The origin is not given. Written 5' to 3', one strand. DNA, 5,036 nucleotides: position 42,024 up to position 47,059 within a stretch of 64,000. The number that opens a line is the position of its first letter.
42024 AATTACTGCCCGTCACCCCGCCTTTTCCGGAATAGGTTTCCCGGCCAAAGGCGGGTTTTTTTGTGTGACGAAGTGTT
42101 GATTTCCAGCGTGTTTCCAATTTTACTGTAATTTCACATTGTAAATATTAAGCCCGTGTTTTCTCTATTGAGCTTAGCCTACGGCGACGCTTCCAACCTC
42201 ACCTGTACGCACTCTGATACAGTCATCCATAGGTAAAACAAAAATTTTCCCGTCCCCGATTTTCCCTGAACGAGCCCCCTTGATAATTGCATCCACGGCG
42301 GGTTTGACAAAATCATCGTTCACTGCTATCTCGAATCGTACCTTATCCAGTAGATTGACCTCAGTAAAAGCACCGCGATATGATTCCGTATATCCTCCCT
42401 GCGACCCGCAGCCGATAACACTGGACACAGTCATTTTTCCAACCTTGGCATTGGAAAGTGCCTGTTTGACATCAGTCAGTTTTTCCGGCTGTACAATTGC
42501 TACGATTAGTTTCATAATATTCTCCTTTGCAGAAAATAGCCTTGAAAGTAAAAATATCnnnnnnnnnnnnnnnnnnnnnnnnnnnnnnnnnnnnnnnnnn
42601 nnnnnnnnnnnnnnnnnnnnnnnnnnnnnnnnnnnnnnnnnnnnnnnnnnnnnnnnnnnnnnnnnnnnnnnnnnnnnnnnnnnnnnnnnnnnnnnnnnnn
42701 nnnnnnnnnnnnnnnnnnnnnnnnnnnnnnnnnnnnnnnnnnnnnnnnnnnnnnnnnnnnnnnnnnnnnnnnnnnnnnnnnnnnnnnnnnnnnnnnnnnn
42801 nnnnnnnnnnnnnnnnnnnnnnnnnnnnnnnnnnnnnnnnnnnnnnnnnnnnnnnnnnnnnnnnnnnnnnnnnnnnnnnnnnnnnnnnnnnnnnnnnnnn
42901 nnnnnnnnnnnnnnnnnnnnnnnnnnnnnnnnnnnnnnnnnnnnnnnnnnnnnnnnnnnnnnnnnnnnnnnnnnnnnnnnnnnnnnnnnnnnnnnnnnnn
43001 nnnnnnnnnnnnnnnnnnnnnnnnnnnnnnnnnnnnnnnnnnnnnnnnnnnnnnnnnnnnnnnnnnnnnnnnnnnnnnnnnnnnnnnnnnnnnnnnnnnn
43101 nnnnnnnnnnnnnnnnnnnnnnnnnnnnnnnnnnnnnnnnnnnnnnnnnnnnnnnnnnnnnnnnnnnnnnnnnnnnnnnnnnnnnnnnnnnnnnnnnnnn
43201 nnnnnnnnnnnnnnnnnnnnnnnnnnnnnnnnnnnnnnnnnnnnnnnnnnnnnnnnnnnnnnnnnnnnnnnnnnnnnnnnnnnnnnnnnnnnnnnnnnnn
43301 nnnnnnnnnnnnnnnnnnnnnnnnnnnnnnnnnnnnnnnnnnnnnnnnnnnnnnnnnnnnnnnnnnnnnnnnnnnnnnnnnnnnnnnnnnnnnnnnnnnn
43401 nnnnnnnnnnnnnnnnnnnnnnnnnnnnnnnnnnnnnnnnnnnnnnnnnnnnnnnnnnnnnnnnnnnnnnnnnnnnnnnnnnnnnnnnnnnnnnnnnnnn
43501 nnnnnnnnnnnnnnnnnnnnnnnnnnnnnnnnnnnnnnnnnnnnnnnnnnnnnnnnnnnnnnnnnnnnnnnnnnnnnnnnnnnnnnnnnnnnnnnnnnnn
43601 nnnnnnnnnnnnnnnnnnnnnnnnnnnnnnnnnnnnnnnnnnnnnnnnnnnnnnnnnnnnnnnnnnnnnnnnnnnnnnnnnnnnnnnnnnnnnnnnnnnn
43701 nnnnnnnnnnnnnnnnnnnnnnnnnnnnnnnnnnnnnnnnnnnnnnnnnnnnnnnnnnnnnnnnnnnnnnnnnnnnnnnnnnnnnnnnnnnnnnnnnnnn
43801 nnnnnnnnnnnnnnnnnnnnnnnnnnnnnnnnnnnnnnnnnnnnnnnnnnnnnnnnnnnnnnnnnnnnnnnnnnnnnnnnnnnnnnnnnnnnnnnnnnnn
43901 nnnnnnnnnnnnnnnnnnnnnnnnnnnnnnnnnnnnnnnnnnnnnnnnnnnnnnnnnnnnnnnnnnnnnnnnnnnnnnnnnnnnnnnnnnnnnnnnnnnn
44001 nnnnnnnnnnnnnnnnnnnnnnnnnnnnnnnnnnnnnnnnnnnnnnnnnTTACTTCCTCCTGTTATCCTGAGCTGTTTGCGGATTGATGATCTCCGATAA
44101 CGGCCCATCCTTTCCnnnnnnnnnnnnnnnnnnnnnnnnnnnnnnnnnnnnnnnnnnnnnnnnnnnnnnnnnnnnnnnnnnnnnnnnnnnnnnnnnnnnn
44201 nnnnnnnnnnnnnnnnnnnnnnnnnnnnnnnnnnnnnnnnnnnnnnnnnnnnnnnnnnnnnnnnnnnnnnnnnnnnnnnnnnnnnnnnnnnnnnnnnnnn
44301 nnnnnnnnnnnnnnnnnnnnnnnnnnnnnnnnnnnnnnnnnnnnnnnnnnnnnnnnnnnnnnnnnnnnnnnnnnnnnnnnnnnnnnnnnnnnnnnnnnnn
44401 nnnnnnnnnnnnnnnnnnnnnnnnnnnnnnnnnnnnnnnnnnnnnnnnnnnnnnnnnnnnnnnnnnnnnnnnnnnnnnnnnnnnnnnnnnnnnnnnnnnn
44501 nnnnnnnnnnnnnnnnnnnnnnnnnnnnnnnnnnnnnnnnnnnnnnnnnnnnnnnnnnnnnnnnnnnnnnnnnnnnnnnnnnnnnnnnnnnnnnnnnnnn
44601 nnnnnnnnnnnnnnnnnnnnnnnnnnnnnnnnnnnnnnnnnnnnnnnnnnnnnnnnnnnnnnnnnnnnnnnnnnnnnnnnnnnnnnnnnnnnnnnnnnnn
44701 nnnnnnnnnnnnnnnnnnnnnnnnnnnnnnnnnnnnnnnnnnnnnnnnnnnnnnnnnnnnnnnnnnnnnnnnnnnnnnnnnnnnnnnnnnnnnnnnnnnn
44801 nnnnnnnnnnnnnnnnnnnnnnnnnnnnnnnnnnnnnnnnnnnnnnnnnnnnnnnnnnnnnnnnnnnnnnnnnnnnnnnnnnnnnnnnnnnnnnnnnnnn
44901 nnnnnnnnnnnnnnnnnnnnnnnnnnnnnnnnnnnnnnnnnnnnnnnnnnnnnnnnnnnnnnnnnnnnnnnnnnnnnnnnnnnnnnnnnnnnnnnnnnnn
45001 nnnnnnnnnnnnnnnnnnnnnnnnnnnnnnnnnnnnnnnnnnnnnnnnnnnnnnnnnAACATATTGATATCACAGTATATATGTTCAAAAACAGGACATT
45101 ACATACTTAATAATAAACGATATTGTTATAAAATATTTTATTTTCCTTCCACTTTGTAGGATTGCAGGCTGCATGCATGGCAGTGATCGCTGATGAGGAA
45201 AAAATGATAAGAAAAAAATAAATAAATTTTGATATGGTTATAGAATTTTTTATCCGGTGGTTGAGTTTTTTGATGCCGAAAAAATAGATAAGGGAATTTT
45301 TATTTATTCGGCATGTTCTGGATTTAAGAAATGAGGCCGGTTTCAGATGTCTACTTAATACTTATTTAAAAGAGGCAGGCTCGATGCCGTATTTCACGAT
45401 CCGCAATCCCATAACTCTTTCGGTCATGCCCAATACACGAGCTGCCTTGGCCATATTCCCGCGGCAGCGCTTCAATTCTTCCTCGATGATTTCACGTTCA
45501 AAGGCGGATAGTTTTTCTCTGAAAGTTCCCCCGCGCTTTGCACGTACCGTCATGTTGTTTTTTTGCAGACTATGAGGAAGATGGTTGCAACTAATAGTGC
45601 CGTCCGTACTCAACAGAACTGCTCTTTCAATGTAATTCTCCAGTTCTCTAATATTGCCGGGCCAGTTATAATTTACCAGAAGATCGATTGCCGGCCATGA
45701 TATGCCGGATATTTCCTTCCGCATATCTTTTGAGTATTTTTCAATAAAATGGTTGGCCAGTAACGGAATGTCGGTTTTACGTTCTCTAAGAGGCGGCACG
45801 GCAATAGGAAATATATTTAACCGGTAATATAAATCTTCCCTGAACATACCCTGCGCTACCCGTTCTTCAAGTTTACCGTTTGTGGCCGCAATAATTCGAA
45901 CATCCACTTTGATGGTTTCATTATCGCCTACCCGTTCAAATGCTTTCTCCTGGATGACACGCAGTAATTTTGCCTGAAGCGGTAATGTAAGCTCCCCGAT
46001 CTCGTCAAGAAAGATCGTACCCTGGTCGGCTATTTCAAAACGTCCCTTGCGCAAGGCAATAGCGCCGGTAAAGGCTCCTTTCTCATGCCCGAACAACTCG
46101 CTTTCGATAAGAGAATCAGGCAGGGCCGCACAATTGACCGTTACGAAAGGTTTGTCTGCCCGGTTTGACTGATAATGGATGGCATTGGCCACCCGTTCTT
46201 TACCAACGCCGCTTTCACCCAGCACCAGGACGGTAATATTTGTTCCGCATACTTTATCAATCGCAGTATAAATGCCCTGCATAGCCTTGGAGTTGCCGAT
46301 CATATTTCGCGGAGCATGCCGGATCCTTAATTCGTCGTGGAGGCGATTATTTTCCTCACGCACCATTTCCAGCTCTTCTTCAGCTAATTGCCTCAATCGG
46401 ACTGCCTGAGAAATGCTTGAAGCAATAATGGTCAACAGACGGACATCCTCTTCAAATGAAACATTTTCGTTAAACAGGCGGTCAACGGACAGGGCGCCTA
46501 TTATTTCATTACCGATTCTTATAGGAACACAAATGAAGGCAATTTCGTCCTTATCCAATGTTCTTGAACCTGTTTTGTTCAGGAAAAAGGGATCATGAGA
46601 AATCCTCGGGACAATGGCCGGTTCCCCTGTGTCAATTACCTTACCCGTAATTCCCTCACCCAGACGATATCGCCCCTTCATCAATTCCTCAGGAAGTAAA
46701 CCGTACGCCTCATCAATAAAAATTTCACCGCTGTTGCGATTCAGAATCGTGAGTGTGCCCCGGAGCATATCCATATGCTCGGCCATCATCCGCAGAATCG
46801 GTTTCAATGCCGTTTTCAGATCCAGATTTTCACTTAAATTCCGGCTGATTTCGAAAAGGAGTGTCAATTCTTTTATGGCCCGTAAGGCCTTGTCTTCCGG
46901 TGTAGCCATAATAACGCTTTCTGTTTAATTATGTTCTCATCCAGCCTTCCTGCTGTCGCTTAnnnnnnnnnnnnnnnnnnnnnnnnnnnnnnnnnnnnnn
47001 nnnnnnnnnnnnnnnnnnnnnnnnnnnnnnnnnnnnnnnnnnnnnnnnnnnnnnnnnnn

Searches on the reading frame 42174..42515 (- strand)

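Call 34: search_protein_families(library=ncbifam, proteins=[window:42174-42515:-], max_evalue=0.001)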
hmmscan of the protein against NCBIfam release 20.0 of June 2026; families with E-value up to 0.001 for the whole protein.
window:42174-42515:- (113 aa): 2 families
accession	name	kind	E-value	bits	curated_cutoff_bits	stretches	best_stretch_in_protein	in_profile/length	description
NF008111.0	PRK10858.1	equivalog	1.7e-31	108.9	202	1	1-110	1-110/112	nitrogen regulatory protein P-II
NF007946.0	PRK10665.1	equivalog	1.1e-30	106.7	181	1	1-111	1-111/112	P-II family nitrogen regulator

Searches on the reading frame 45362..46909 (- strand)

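Call 5: search_protein_families(library=pfam, proteins=[window:45362-46909:-], max_evalue=0.00001)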
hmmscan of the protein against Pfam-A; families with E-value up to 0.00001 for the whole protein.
window:45362-46909:- (515 aa): 7 families
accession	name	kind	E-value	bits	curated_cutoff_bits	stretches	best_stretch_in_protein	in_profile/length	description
PF00158.32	Sigma54_activat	-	1.5e-72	243.2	20.2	1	203-369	1-167/168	Sigma-54 interaction domain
PF25601.1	AAA_lid_14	-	5.6e-29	100.2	27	1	375-454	1-80/87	AAA+ ATPase lid domain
PF14532.12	Sigma54_activ_2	-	3e-20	73.3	25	1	204-374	1-138/138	Sigma-54 interaction domain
PF01590.32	GAF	-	9.8e-13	49.2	22.4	1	30-170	1-133/133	GAF domain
PF13185.12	GAF_2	-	1.3e-12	48.5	28.6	1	30-170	3-135/136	GAF domain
PF02954.25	HTH_8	-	2.4e-09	37.2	22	1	467-507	2-42/42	Bacterial regulatory protein, Fis family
PF07728.20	AAA_5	-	3.7e-06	27.4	22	1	227-345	2-123/139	AAA domain (dynein-related subfamily)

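Call 34: search_protein_families(library=ncbifam, proteins=[window:45362-46909:-], max_evalue=0.001)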
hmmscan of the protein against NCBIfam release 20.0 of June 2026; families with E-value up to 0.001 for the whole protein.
window:45362-46909:- (515 aa): 27 families (the best 25 are shown)
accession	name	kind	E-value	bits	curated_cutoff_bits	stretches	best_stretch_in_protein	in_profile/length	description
TIGR01817.1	nifA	equivalog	9.1e-157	523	528.85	1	14-459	3-453/534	nif-specific transcriptional activator NifA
NF008469.0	PRK11361.1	equivalog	7.5e-119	397.4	714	1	179-513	121-460/461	acetoacetate metabolism transcriptional regulator AtoC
NF003451.0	PRK05022.1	equivalog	7.8e-119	397.7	476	1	126-496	116-497/512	nitric oxide reductase transcriptional regulator NorR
NF041552.1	TF_PrdR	equivalog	4.7e-106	355.4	795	1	127-497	215-566/577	sigma-54 dependent transcriptional regulator PrdR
TIGR02915.1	PEP_resp_reg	equivalog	1.7e-105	353.5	502.6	1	180-508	119-443/445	PEP-CTERM-box response regulator transcription factor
TIGR01818.1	ntrC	equivalog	2e-102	343.4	558.6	1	190-457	123-390/463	nitrogen regulation protein NR(I)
NF007689.0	PRK10365.1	equivalog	6e-100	335.1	760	1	199-500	137-435/441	sigma-54-dependent response regulator transcription factor ZraR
NF041906.1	V4R_TF_MobR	exception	1.2e-99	334.3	999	1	202-507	233-544/544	phenol degradation transcriptional regulator MobR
NF050807.1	TransRegFlbDCaul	equivalog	2.7e-96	323.2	750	1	201-507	118-438/454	sigma-54-dependent transcriptional regulator FlbD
NF011958.0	PRK15429.1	equivalog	3.8e-96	323.3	830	1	121-510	295-687/692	formate hydrogenlyase transcriptional activator FlhA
NF038308.1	RNA_repair_RtcR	equivalog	2.8e-95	320.2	650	1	175-496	152-500/530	RNA repair transcriptional activator RtcR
NF041946.1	LuxO_transreg_Vib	equivalog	1.1e-88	298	800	1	169-467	101-399/463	quorum-sensing sigma-54 dependent transcriptional regulator LuxO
TIGR02974.1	phageshock_pspF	equivalog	2.2e-87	293.4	443.55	1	203-435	1-234/336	phage shock protein operon transcriptional activator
NF049963.1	RespRegFlgRCampy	domain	1.2e-86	291.3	750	1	181-508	113-428/429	fla regulon two-component system response regulator FlgR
TIGR02329.1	propionate_PrpR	equivalog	3.1e-86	290.1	499.2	1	165-498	178-518/526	propionate catabolism operon regulatory protein PrpR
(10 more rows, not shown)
